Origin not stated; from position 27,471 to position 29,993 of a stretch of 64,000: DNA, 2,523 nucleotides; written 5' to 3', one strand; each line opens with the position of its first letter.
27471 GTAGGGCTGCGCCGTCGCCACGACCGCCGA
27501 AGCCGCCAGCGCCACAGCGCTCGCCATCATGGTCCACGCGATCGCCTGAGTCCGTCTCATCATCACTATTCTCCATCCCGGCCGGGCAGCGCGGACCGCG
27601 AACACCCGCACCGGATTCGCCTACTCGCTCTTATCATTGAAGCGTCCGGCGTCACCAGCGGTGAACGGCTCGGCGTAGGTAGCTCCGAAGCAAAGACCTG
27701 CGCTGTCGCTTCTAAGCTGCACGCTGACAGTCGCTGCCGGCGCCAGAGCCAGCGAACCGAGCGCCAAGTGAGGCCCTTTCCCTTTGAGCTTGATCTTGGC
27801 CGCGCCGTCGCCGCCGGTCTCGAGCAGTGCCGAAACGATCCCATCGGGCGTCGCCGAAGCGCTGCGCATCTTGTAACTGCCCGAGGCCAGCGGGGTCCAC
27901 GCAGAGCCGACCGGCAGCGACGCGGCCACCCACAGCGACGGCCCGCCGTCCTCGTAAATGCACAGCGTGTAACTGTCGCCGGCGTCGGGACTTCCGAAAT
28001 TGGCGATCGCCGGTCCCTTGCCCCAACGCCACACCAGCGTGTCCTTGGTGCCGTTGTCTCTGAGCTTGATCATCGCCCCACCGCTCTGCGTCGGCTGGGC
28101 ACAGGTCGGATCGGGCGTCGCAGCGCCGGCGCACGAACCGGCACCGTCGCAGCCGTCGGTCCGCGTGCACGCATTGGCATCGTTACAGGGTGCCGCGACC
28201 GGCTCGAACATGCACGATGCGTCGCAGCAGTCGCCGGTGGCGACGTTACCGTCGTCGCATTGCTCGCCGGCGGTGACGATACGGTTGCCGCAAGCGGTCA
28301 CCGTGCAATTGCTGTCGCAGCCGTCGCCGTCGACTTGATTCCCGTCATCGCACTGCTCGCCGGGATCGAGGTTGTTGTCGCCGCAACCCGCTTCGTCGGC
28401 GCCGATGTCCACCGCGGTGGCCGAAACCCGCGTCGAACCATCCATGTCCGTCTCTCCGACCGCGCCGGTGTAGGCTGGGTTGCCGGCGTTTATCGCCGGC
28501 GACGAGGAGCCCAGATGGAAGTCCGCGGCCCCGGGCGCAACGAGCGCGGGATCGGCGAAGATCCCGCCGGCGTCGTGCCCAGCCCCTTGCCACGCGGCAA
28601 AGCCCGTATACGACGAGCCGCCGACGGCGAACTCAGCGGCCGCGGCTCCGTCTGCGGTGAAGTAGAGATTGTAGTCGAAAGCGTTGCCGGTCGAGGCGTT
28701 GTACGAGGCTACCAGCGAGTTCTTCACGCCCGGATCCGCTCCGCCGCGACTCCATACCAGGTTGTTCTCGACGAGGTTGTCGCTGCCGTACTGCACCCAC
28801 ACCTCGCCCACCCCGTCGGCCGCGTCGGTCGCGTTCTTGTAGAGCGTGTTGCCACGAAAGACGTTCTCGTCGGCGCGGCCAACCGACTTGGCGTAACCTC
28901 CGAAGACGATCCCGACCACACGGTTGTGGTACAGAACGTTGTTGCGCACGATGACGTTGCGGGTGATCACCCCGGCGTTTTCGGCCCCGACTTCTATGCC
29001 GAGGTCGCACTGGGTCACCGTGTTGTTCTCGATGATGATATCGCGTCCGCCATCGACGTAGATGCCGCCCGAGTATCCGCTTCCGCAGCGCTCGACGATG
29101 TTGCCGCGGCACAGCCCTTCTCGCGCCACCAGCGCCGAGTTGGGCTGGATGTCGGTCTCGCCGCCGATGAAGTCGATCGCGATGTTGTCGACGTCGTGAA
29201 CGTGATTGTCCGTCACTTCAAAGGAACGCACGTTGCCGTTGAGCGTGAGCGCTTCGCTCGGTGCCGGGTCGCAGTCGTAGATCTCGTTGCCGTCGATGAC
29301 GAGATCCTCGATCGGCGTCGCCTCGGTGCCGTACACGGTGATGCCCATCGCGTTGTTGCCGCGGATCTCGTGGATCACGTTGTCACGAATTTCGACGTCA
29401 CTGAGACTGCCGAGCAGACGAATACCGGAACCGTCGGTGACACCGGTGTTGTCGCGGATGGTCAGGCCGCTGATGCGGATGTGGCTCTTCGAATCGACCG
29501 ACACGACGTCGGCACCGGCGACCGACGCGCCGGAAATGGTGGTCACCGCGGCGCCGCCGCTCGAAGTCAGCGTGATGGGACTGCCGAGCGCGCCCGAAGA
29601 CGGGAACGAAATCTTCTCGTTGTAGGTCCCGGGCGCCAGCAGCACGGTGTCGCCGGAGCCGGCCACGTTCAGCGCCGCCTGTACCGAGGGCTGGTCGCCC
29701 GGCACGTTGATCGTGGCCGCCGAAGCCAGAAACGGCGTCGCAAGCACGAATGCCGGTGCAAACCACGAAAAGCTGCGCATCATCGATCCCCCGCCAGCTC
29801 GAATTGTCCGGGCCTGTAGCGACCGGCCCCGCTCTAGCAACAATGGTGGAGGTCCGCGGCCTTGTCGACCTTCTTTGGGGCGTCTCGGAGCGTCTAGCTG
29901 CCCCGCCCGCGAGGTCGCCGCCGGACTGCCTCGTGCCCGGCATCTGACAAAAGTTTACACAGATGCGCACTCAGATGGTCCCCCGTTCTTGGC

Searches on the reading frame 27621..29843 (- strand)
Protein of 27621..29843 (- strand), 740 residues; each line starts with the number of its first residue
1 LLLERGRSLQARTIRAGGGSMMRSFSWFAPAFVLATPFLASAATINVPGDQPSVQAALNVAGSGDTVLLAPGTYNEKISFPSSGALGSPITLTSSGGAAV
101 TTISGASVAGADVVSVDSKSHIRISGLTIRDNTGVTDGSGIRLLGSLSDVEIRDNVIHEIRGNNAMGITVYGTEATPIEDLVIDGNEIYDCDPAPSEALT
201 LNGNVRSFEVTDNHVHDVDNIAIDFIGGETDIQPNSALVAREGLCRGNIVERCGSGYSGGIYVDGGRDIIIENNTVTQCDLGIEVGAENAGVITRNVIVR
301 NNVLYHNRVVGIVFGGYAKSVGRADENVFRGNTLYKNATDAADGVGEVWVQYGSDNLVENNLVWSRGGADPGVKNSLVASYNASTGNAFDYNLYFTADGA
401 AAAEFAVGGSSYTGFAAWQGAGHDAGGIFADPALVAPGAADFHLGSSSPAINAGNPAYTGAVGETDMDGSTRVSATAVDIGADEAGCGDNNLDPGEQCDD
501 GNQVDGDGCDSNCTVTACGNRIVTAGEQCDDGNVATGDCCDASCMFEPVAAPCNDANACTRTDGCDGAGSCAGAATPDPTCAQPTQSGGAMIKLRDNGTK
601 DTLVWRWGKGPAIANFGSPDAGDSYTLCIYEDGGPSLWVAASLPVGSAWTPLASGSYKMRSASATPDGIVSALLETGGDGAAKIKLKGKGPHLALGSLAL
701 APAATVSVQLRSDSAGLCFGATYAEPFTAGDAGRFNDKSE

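Call 52: search_protein_families(library=pfam, proteins=[window:27621-29843:-], max_evalue=0.001)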
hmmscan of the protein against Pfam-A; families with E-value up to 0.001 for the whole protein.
window:27621-29843:- (740 aa): 4 families
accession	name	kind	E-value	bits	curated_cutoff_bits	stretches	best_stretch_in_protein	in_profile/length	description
PF13229.12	Beta_helix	-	1.9e-14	54.1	25.9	1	114-333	3-157/158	Right handed beta helix region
PF05048.19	NosD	-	4.8e-10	39.7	23.6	1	255-392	35-149/212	Periplasmic copper-binding protein (NosD)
PF07602.17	DUF1565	-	4.2e-05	23.4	20.3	0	98-189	81-171/257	Protein of unknown function (DUF1565)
PF08480.16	Disaggr_assoc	-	9.9e-05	22.8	22.6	0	297-369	4-78/194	Disaggregatase related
